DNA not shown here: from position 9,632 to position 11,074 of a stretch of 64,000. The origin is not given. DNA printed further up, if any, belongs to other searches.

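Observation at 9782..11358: Each MvhD is preceded by a FrhB/FdhB-family gene and no hydrogenase subunits are present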

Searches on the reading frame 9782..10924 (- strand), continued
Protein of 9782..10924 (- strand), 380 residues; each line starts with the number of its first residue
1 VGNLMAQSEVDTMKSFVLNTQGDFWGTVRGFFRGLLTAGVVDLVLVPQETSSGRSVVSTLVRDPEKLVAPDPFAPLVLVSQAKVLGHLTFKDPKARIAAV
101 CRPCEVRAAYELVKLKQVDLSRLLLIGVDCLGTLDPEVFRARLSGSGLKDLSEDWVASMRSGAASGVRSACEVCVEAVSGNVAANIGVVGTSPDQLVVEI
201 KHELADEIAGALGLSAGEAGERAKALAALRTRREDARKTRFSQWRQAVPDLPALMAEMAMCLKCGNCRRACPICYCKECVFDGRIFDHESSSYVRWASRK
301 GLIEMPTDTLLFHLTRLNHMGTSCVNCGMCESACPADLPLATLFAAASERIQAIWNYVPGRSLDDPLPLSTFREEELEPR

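Call 30: find_related_loci(query=A1, collection=genome_contigs, flank=10000)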
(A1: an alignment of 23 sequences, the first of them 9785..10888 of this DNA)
Query A1 (368 aa) in genome_contigs; peptide patterns used: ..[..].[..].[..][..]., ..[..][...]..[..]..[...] (x = any residue, [..] = any of these).
599 stretches matched a pattern (row limit reached: there are more); 546 encode a relative of the query (tblastn E <= 1e-3); the best 80 are kept; 80 distinct loci.
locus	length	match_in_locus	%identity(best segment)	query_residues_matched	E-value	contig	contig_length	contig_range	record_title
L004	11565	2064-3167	62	1-368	1e-157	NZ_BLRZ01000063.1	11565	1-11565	Candidatus Hakubella thermalkaliphila strain S34 HKBW3S34_000000000063, whole genome shotgun sequence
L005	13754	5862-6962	48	1-365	4e-107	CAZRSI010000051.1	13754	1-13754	MAG TPA_asm: uncultured Anaerolineae bacterium isolate binchicken_co6_220 genome assembly, contig: NODE_5060_length_1375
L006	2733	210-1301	45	1-365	6e-109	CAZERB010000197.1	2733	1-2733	MAG TPA_asm: uncultured Anaerolineales bacterium isolate binchicken_co395_1 genome assembly, contig: NODE_31582_length_2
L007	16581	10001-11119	46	1-365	6e-104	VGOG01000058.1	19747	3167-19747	MAG: Chloroflexi bacterium isolate K_DeepCast_250m_m2_317 K_DeepCast_250m_m2_317_Ga0194125_10005269, whole genome shotgu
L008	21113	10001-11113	47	3-365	4e-104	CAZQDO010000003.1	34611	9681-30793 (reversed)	MAG TPA_asm: uncultured Anaerolineae bacterium isolate binchicken_co338_52 genome assembly, contig: NODE_228_length_3461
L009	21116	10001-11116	45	1-365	4e-104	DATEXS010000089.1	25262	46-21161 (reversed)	MAG TPA_asm: Anaerolineae bacterium isolate SMAG_U8425 k141_758921, whole genome shotgun sequence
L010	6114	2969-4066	47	2-365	2e-103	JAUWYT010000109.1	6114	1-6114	MAG: Chloroflexota bacterium isolate CSMAG_2717 CSMAG_2717_k141_744754_length_6114_cov_7.7592, whole genome shotgun sequ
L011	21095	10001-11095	47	3-365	6e-103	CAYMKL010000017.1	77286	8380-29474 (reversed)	MAG TPA_asm: uncultured Anaerolineae bacterium isolate SRP167671_co1_184 genome assembly, contig: NODE_331_length_77286_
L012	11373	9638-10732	47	3-365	5e-103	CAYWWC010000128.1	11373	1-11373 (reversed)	MAG TPA_asm: uncultured Anaerolineae bacterium isolate SRP077602_co7_465 genome assembly, contig: NODE_26237_length_1137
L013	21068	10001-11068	43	10-368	1e-100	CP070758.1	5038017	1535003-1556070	MAG: Gemmatimonadota bacterium isolate bin29 chromosome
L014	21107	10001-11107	41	1-368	8e-99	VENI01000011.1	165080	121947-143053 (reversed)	MAG: Bacillota bacterium isolate MES5 c_000000000106, whole genome shotgun sequence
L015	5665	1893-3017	44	2-366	2e-98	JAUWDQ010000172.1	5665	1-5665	MAG: Pseudomonadota bacterium isolate CSMAG_2168 CSMAG_2168_k141_1139517_length_5665_cov_30.0000, whole genome shotgun s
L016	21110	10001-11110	42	1-368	2e-97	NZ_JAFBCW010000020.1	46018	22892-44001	Desulforadius tongensis strain DSM 29799 Ga0454065_20, whole genome shotgun sequence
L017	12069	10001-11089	45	10-365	1e-97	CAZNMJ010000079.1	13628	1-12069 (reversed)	MAG TPA_asm: uncultured Anaerolineales bacterium isolate SRP239594_co1_144 genome assembly, contig: NODE_2168_length_136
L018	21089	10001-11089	42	10-365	3e-97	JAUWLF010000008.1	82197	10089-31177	MAG: Chloroflexota bacterium isolate CSMAG_2365 CSMAG_2365_k141_1189247_length_82197_cov_23.7963, whole genome shotgun s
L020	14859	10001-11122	45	1-368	1e-96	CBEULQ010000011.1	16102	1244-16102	MAG TPA_asm: uncultured Desulfocucumis sp. isolate SRR13515399_metabat2_4 genome assembly, contig: ERZ25074858.149, whol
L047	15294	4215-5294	42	9-366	3e-90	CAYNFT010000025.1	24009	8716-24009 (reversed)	MAG TPA_asm: uncultured Dehalococcoidales bacterium isolate binchicken_co89_477 genome assembly, contig: NODE_3437_lengt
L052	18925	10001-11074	42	10-366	2e-89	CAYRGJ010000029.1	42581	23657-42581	MAG TPA_asm: uncultured Dehalococcoidia bacterium isolate SRP192927_co6_610 genome assembly, contig: NODE_1385_length_42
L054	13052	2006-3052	42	15-366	1e-89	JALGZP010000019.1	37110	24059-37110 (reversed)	MAG: bacterium isolate M3-30_Bin_374 M3-30_Bin_374_scaffold_1606, whole genome shotgun sequence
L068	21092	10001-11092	40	1-366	6e-88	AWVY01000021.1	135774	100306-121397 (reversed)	Desulforamulus aquiferis strain Bs105 00234, whole genome shotgun sequence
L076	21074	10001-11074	42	17-368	2e-87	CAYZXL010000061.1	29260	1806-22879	MAG TPA_asm: uncultured Verrucomicrobiota bacterium isolate binchicken_co283_275 genome assembly, contig: NODE_1016_leng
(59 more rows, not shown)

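Call 48: predict_structure(alignment_id=A1)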
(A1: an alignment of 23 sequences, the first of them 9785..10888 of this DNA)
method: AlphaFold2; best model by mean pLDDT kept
length: 368 residues; sequences in the alignment: 23
mean_pLDDT: 82.5   pTM: 0.83
mean pLDDT of the five models: 82.5, 80.6, 78.6, 73.6, 68.9
residues with pLDDT >= 90: 161; 70-90: 145; 50-70: 25; < 50: 37
segments of 3 or more residues with pLDDT < 50: 268-293, 358-368
pLDDT, mean of each block of 10 residues (from residue 1): 92 95 96 94 93 95 89 83 93 88 82 95 93 89 93 90 90 95 94 91 86 93 92 85 82 79 57 44 45 57 78 78 87 84 70 59 38
secondary structure, 60 per line:
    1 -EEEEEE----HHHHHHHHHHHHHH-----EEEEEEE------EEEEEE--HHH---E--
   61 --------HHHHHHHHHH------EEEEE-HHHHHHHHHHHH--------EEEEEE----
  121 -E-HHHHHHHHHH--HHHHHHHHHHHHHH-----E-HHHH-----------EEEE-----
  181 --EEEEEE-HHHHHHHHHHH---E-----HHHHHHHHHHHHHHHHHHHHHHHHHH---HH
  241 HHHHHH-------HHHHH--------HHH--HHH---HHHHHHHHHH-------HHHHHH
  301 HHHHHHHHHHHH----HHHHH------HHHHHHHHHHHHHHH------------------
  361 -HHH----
elements in order: E2-7 H12-25 E31-37 E44-49 H69-78 E85-89 H91-102 E111-116 H124-133 H136-149 H157-160 E172-175 E183-188 H190-200 H210-235 H239-246 H254-258 H278-287 H295-312 H317-321 H328-342

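Call 50: search_solved_structures(query=A1, max_evalue=0.001, show_alignments=5)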
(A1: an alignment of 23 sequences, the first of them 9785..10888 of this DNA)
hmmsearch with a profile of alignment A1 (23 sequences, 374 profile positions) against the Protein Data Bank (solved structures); distinct sequences matched with E-value up to 0.001: 44.
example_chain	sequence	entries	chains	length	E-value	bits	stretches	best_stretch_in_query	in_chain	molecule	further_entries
9t1s_M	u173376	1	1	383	1.1e-49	172.6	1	9-359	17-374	formate dehydrogenase (coenzyme F420)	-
7bkb_E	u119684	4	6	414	4.7e-45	157.3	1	9-370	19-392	Formate dehydrogenase, beta subunit (F420)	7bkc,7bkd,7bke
8rvu_E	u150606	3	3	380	4.3e-41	144.3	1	10-354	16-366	Formate dehydrogenase, beta subunit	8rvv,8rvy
8rja_E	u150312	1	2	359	6.1e-10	41.8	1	16-241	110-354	Coenzyme F420 hydrogenase/dehydrogenase, beta subunit C terminus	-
2wsc_C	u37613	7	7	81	2.2e-05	26.7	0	317-332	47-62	PHOTOSYSTEM I IRON-SULFUR CENTER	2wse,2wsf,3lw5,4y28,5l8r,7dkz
2o01_C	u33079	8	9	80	2.4e-05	26.6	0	317-333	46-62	Photosystem I iron-sulfur center | PsaC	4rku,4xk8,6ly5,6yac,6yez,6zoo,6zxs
9uas_C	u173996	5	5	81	3.1e-05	26.3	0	317-332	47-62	Photosystem I iron-sulfur center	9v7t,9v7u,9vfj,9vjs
9m4f_C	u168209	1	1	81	3.4e-05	26.1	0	317-332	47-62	PsaC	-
7qco_C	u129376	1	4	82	4.1e-05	25.8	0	317-338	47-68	Photosystem I iron-sulfur center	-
9ygv_C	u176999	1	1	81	5.3e-05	25.5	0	317-338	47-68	Photosystem I iron-sulfur center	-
8zeh_c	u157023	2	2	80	6.2e-05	25.3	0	316-332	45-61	Photosystem I iron-sulfur center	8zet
1jb0_C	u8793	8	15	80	6.4e-05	25.2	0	317-332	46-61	PHOTOSYSTEM I IRON-SULFUR CENTER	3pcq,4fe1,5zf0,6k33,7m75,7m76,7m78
6l4u_C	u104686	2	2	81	6.8e-05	25.1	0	316-332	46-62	Photosystem I iron-sulfur center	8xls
10eg_C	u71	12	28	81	6.8e-05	25.1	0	317-332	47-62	Photosystem I iron-sulfur center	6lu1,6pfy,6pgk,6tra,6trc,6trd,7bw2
7coy_aC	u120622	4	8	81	7e-05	25.1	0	317-332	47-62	Photosystem I iron-sulfur center | Photosystem I protein PsaC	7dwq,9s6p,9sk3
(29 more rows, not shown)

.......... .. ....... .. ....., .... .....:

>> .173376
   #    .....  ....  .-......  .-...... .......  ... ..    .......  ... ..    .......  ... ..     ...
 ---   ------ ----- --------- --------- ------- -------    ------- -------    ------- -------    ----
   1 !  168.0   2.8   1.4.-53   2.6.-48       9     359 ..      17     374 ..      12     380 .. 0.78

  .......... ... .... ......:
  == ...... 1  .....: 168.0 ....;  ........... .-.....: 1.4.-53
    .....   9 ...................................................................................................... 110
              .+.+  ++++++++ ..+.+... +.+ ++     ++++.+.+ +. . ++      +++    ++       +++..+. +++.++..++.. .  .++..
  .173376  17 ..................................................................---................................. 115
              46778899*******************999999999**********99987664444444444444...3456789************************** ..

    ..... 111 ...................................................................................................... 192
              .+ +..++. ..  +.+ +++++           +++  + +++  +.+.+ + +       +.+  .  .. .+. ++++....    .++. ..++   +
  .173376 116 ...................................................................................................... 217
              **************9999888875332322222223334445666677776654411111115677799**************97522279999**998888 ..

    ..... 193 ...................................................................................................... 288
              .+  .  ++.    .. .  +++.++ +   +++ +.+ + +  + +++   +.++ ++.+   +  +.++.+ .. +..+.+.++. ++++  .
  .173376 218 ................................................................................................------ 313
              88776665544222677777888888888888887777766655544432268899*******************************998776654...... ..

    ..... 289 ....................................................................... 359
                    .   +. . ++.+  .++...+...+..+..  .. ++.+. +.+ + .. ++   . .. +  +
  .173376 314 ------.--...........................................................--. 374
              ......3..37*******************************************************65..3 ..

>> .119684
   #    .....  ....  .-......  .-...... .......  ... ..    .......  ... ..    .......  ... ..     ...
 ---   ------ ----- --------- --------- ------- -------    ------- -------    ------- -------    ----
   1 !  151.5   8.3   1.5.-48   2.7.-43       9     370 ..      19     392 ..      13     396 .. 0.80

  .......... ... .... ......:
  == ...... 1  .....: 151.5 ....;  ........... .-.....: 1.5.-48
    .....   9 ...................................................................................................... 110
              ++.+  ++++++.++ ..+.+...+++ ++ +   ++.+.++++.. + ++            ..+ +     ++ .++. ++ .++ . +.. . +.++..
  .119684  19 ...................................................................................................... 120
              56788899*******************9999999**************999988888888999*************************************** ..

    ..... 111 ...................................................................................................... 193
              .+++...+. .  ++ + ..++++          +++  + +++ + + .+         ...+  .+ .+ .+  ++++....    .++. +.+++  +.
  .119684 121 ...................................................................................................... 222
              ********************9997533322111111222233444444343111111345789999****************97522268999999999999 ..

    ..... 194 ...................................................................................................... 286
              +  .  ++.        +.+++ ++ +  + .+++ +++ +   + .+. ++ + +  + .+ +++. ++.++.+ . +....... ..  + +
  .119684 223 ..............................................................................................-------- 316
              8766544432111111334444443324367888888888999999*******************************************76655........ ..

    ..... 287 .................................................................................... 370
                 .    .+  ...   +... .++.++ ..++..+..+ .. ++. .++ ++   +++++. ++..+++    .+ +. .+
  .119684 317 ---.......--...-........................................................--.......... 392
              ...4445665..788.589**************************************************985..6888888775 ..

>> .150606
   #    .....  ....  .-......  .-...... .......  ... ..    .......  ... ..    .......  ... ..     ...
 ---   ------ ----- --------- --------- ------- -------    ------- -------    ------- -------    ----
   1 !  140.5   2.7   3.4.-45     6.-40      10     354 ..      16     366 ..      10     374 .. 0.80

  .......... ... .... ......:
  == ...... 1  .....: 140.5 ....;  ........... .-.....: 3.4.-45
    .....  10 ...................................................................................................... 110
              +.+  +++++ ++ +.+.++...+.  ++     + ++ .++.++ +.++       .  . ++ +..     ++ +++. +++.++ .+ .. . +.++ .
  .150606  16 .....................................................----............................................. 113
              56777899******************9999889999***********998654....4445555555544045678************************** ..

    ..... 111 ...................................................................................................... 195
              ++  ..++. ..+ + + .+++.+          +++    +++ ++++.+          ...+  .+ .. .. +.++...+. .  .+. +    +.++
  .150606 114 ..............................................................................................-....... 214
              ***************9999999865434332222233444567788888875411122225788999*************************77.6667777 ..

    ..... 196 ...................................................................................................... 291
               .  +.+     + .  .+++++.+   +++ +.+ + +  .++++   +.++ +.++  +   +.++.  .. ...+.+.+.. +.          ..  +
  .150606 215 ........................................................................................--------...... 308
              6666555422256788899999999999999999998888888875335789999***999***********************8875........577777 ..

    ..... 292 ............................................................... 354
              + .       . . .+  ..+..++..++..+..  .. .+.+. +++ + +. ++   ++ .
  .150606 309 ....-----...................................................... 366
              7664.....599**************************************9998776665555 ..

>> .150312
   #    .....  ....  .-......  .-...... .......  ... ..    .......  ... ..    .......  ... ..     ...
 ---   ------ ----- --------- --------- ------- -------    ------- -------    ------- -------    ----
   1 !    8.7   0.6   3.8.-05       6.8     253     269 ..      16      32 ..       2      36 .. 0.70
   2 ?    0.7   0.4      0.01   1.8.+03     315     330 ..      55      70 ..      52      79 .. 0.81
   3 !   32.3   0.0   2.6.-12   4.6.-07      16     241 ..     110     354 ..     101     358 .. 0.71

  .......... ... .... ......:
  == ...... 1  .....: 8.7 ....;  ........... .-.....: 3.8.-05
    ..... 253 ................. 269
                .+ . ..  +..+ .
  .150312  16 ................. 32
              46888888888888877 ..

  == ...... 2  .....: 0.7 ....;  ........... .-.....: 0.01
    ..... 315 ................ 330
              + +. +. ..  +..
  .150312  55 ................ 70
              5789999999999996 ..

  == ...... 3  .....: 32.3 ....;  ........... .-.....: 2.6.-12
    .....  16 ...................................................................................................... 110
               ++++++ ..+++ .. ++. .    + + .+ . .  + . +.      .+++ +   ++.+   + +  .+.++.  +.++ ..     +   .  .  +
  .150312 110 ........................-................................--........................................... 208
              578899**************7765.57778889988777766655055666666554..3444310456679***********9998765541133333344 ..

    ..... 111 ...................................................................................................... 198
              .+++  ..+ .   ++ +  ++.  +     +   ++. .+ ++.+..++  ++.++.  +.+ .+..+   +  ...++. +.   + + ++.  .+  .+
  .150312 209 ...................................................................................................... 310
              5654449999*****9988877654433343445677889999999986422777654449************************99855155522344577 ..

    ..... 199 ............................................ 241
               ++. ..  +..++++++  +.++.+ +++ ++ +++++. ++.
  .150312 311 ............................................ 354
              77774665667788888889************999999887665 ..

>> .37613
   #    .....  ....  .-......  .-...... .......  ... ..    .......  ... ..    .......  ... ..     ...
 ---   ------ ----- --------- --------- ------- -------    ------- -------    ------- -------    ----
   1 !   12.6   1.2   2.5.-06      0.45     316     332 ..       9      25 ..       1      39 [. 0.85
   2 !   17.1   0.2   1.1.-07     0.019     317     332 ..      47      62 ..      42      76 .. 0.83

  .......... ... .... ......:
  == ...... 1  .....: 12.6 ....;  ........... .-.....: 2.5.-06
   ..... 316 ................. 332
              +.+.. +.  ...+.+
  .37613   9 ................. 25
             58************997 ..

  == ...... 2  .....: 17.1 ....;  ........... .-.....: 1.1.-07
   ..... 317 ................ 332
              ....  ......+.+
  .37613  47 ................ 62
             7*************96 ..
